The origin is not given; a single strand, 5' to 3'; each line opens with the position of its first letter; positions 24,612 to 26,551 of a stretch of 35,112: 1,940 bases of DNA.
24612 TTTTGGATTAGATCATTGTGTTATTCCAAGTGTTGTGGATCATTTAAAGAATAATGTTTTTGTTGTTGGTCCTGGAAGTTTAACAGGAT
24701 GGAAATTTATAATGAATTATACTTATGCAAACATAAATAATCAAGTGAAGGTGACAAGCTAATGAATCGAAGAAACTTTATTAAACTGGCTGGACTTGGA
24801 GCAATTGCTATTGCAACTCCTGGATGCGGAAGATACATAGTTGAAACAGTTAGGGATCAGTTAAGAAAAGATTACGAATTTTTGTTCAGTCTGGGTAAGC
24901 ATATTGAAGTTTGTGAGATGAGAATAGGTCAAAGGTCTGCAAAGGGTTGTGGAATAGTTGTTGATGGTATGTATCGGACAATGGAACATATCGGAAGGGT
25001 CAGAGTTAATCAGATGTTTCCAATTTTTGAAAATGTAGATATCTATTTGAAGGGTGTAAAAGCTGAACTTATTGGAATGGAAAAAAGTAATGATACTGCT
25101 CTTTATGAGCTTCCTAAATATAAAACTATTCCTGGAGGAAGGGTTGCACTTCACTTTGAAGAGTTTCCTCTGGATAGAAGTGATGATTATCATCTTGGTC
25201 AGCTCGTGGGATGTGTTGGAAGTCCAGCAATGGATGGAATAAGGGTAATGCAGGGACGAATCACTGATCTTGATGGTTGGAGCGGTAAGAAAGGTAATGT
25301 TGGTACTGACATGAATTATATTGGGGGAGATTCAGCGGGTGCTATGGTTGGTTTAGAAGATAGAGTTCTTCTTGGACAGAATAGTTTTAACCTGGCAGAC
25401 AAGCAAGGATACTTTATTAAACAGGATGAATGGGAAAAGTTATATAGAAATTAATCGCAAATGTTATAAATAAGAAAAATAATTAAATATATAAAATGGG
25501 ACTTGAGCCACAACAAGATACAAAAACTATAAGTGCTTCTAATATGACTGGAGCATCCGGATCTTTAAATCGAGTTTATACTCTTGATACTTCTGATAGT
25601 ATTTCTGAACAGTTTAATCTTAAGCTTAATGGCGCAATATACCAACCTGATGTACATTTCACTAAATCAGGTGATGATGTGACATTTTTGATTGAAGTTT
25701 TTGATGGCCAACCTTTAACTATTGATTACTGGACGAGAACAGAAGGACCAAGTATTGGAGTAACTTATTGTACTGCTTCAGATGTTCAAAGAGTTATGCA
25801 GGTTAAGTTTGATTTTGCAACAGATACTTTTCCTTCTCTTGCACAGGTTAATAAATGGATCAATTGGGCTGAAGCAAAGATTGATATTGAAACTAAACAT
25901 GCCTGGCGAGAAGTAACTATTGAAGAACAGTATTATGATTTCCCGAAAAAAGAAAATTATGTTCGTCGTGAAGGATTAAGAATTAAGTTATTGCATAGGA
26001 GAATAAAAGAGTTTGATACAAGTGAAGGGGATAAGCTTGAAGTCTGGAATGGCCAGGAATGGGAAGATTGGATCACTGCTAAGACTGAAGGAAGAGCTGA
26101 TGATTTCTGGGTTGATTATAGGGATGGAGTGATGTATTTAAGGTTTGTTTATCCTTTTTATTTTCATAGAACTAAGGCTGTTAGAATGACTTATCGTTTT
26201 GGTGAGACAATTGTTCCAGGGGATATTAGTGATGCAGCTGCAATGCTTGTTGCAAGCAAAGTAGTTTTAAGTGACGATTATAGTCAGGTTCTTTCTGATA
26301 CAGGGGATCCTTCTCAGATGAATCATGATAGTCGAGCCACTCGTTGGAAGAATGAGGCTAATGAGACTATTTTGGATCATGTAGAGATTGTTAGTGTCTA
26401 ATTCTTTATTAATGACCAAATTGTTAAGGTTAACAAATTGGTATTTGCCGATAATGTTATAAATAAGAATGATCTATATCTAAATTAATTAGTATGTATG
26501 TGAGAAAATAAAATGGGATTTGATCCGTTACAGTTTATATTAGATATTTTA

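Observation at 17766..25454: Self-contained operon of exported proteins wedged between capsid and neck genes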

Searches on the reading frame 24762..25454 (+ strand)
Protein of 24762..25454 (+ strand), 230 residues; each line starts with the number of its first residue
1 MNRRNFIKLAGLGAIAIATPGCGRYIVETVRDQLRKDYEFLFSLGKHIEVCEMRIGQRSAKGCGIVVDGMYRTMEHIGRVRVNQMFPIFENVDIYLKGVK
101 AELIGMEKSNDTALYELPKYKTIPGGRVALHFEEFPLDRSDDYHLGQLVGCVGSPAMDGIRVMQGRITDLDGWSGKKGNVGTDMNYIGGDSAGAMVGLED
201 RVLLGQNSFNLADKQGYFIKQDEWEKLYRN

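Call 7: search_protein_families(library=pfam, proteins=[window:24762-25454:+], max_evalue=0.01)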
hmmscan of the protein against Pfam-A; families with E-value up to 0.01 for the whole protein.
window:24762-25454:+ (230 aa): 0 families

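Call 8: search_protein_families(library=phrogs, proteins=[window:24762-25454:+], max_evalue=0.01)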
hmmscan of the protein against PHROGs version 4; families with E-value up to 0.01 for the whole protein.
window:24762-25454:+ (230 aa): 0 families

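Call 32: find_homologous_proteins(query=window:24762-25454:+, max_evalue=0.01)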
Query window:24762-25454:+ (230 aa): 1 proteins with E <= 0.01 among 546 candidates.
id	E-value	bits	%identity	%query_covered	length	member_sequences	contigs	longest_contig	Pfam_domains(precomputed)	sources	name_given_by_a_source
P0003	4.2e-153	526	100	100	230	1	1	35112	-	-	-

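Call 33: search_protein_families(library=pfam, proteins=[window:24762-25454:+], max_evalue=10)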
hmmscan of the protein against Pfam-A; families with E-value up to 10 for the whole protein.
window:24762-25454:+ (230 aa): 2 families
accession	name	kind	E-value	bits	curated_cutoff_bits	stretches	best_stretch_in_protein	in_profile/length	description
PF10518.14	TAT_signal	-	0.017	15.5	22.7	1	1-19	2-20/21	TAT (twin-arginine translocation) pathway signal sequence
PF13365.12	Trypsin_2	-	0.043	15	27.6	1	98-197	40-136/144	Trypsin-like peptidase domain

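Call 34: search_solved_structures(query=window:24762-25454:+, max_evalue=10, show_alignments=2)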
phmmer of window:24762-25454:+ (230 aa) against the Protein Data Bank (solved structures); distinct sequences matched with E-value up to 10: 10.
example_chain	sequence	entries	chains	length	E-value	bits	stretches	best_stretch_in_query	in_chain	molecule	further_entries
5kyh_A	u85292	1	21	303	0.019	17.9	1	124-152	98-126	Iho670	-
6ner_A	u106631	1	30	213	0.043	16.8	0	73-110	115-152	BMC-H tandem fusion protein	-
3e1r_A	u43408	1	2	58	0.32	13.9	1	81-118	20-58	Centrosomal protein of 55 kDa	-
3wut_A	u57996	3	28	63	0.39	13.7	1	81-118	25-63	Centrosomal protein of 55 kDa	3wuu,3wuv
3f70_A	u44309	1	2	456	0.8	12.6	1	85-146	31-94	Lethal(3)malignant brain tumor-like 2 protein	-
3lgt_A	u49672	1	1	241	0.8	12.6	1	135-209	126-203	Protease degS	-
3lgu_A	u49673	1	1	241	0.8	12.6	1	135-209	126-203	Protease degS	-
5jd8_A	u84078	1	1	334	0.84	12.5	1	134-210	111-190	Periplasmic serine peptidase DegS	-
3cey_A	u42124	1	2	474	0.87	12.5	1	85-145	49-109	Lethal(3)malignant brain tumor-like 2 protein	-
6j4j_H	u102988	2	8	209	1.1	12.2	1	82-136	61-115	Ferritin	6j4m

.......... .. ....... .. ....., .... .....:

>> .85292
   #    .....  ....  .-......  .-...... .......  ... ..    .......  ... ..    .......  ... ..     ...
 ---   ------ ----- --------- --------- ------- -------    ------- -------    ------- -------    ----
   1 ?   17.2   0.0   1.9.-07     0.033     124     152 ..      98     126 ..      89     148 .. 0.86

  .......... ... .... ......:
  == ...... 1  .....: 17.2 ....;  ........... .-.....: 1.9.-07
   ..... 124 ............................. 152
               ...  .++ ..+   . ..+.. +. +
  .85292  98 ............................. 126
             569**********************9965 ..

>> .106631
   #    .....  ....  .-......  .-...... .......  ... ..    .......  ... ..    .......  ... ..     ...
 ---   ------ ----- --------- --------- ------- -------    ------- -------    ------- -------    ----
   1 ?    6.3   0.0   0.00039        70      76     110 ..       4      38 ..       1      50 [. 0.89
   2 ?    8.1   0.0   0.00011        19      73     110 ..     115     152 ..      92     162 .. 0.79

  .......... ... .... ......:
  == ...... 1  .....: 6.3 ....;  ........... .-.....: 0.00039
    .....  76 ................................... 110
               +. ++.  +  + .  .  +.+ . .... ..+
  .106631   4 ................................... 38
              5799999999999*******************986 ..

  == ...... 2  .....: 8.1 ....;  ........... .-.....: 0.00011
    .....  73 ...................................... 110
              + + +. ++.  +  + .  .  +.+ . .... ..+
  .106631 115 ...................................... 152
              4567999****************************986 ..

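Call 46: predict_structure(protein=window:24762-25454:+)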
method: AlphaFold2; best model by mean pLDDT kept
length: 230 residues; sequences in the alignment: 1
mean_pLDDT: 29.6   pTM: 0.21
mean pLDDT of the five models: 29.6, 24.7, 24.1, 23.8, 22.2
residues with pLDDT >= 90: 0; 70-90: 0; 50-70: 0; < 50: 230
segments of 3 or more residues with pLDDT < 50: 1-230
pLDDT, mean of each block of 10 residues (from residue 1): 24 31 34 41 33 29 29 24 25 28 28 27 29 27 26 26 28 30 28 32 32 35 37
secondary structure, 60 per line:
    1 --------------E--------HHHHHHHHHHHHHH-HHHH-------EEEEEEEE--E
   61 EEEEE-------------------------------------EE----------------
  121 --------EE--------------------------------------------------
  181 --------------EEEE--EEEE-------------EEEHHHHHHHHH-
elements in order: H24-37 H39-42 E50-57 E60-65 E195-198 E201-204 E218-220 H221-229

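Call 55: search_protein_representatives(protein=window:24762-25454:+)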
Query: 230 residues. Proteins with E-value up to 0.001 (for the whole library): 58; up to 1e-10: 6; up to 1e-30: 1. The best 58 are listed.
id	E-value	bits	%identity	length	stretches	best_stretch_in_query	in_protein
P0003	1.3e-153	525.7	100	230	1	1-230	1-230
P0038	2.1e-16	76.7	39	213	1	2-226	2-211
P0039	1.1e-11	61.3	30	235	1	1-224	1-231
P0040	1.5e-11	60.9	32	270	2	97-209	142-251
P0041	2.6e-11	60.1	34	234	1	2-210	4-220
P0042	4.9e-11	59.2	31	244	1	1-225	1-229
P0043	7.3e-10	55.3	29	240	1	1-224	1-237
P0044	8.7e-10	55.1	33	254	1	2-226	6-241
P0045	1.0e-09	54.8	34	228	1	61-223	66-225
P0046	2.8e-09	53.4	34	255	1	13-214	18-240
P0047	7.6e-09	52.0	35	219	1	60-206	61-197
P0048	1.5e-08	51.1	35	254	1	39-177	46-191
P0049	1.9e-08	50.7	35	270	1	60-225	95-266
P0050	6.3e-08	49.0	34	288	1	60-220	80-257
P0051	7.7e-08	48.7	34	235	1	15-222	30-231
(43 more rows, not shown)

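Call 57: search_protein_families(library=pfam, alignment_id=A2, max_evalue=0.001)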
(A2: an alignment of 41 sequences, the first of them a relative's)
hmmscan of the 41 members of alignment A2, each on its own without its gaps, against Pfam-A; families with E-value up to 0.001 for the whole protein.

A. member 1, P0003 (230 aa): 0 families

B. families by the number of members that match (of 41 scanned): 6 families
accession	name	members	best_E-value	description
PF13365.12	Trypsin_2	38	3.6e-16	Trypsin-like peptidase domain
PF00089.32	Trypsin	18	1.8e-08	Trypsin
PF00863.25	Peptidase_C4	1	2.4e-05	Peptidase family C4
PF10459.15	Peptidase_S46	1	0.00045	Peptidase S46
PF20850.2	EF_HD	1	0.00068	Oedema factor (EF), alpha-helical domain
PF18925.5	DUF5675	1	0.0008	Family of unknown function (DUF5675)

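Call 62: find_related_loci(query=A4, collection=viral_contigs, flank=8000)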
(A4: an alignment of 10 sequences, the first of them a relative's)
Query A4 (267 aa) in viral_contigs; peptide patterns used: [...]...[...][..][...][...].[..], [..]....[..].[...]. (x = any residue, [..] = any of these).
53 stretches matched a pattern; 4 encode a relative of the query (tblastn E <= 1e-3); 4 distinct loci.
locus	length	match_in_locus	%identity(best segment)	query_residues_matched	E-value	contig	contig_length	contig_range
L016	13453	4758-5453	46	37-264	3e-59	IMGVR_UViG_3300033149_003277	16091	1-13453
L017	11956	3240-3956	42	35-267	5e-50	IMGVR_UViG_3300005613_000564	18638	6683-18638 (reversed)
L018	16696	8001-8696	46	37-264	8e-59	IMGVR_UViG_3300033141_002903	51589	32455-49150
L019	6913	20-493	49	118-267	2e-38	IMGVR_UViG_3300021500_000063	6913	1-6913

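Call 100: search_protein_families(library=ncbifam, proteins=[window:24762-25454:+], max_evalue=0.05)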
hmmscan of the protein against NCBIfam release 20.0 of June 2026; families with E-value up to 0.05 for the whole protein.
window:24762-25454:+ (230 aa): 1 family
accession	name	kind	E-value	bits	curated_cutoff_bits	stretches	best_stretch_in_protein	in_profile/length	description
TIGR01409.1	TAT_signal_seq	domain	0.022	15.1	16.7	1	2-19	2-19/29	twin-arginine translocation signal domain-containing protein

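Call 101: search_protein_families(library=padloc, proteins=[window:24762-25454:+], max_evalue=0.01)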
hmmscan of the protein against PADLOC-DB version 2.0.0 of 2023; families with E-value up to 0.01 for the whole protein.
window:24762-25454:+ (230 aa): 0 families

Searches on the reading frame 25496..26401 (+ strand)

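Call 7: search_protein_families(library=pfam, proteins=[window:25496-26401:+], max_evalue=0.01)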
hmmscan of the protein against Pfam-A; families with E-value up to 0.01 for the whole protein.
window:25496-26401:+ (301 aa): 0 families

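Call 8: search_protein_families(library=phrogs, proteins=[window:25496-26401:+], max_evalue=0.01)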
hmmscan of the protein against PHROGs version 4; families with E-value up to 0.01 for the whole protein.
window:25496-26401:+ (301 aa): 3 families
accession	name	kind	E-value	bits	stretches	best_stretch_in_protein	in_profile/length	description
phrog_17057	-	unknown function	3.7e-45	155.3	1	88-292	9-213/225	-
phrog_36309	-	unknown function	0.00016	22.5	1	170-296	91-229/234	-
phrog_442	-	connector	0.00087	19.7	1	117-255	107-222/270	head-tail adaptor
